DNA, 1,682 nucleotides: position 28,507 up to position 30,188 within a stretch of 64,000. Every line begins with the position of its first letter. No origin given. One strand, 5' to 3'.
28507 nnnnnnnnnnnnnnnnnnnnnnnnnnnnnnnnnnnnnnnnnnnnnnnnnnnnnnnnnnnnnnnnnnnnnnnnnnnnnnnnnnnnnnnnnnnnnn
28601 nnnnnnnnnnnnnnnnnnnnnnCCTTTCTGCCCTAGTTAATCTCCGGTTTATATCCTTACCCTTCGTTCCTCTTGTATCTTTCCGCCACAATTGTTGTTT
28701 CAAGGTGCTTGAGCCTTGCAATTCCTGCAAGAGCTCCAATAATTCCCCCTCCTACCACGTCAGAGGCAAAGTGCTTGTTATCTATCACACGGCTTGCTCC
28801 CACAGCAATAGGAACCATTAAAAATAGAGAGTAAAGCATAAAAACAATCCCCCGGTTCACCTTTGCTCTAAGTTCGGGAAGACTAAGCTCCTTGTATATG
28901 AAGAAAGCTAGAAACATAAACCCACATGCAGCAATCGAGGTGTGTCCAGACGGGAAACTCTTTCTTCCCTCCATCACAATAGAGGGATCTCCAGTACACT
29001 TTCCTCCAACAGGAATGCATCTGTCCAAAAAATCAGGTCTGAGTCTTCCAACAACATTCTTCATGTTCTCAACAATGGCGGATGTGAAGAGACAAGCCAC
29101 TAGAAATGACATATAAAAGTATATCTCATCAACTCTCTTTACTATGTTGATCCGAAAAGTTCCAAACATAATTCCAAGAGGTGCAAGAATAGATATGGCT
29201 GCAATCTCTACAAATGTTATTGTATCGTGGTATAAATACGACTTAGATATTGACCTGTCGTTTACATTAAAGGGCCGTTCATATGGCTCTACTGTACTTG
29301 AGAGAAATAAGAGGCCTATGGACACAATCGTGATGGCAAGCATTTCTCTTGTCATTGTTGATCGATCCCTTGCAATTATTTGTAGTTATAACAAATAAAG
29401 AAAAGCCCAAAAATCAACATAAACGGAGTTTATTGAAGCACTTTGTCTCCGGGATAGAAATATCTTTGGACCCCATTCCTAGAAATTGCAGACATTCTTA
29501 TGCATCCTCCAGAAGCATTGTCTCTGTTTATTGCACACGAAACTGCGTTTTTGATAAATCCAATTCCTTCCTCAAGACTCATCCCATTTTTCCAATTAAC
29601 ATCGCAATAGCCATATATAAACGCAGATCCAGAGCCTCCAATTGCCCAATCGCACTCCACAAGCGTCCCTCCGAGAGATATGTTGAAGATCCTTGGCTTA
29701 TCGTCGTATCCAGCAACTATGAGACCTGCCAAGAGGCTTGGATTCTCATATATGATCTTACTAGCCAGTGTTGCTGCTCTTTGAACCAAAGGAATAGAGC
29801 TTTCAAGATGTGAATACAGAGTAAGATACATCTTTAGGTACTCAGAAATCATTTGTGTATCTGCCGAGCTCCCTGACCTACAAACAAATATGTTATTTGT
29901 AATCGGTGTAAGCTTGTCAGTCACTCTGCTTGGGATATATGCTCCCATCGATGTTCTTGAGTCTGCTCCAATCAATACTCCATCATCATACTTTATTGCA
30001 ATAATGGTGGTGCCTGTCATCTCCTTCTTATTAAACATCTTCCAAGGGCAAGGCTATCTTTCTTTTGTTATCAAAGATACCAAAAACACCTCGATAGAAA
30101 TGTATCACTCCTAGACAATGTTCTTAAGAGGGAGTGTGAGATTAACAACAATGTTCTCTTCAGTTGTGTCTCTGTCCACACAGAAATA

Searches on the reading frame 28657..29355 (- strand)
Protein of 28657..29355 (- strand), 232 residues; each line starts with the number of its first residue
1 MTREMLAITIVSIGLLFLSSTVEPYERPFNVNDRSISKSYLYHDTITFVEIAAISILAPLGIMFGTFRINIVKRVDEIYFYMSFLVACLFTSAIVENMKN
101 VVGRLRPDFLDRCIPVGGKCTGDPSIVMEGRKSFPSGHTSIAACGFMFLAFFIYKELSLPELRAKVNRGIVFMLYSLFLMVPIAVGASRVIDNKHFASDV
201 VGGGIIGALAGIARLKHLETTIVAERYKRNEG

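Call 27: search_protein_families(library=pfam, proteins=[window:28657-29355:-], max_evalue=0.00001)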
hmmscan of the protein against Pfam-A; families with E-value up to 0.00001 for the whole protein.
window:28657-29355:- (232 aa): 1 family
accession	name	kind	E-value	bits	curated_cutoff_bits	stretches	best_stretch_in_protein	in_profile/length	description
PF01569.27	PAP2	-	8.1e-26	90.7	27.2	1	81-213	2-120/130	PAP2 superfamily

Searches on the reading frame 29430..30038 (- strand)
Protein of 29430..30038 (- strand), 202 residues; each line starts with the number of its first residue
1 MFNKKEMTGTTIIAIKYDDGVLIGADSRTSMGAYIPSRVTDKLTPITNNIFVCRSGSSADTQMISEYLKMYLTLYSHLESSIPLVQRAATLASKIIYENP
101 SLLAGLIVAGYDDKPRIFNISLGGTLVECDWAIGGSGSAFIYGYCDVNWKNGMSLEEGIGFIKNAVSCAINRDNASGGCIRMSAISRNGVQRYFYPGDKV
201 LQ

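Call 27: search_protein_families(library=pfam, proteins=[window:29430-30038:-], max_evalue=0.00001)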
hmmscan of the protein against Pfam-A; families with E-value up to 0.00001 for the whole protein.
window:29430-30038:- (202 aa): 1 family
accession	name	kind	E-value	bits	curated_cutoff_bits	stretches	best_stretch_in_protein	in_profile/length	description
PF00227.31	Proteasome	-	2.2e-44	151.8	22.4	1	8-183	3-187/189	Proteasome subunit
